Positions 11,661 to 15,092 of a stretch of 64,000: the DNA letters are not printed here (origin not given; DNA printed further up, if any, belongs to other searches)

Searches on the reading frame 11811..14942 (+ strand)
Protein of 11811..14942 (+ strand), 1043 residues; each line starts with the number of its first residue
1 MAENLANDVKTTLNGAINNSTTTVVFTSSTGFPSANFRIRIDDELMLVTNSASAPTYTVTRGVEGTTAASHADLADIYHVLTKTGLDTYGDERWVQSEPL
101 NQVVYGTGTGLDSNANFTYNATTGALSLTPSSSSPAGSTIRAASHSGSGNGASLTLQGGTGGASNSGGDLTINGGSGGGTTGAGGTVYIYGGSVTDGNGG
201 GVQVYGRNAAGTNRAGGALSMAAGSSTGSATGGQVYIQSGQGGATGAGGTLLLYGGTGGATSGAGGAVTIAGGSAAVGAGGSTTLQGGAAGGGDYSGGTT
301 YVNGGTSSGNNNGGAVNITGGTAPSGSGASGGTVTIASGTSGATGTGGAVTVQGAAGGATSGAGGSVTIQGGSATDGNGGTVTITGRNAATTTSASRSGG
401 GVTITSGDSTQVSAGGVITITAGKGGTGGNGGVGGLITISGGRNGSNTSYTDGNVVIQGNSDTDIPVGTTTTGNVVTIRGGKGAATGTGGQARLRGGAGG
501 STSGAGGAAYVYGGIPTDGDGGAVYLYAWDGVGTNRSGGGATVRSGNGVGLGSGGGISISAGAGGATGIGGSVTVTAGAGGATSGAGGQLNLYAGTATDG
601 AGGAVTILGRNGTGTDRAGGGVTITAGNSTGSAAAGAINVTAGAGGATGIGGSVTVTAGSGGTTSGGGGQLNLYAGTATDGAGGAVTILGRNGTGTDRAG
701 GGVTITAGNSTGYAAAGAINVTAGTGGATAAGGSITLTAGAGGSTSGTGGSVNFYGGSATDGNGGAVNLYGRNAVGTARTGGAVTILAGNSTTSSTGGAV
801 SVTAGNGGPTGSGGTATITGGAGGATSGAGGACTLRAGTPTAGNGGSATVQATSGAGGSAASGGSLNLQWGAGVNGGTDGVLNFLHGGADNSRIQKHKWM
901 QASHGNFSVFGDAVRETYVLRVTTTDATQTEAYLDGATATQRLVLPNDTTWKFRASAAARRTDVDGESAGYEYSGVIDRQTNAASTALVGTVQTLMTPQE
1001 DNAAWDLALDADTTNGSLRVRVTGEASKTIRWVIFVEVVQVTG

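Call 66: search_protein_families(library=phrogs, proteins=[window:11811-14942:+], max_evalue=0.00001)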
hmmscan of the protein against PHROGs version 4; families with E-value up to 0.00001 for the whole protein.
window:11811-14942:+ (1043 aa): 1 family
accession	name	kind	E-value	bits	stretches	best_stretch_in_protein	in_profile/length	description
phrog_7578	-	unknown function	4e-06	27.1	0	9-72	24-92/300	-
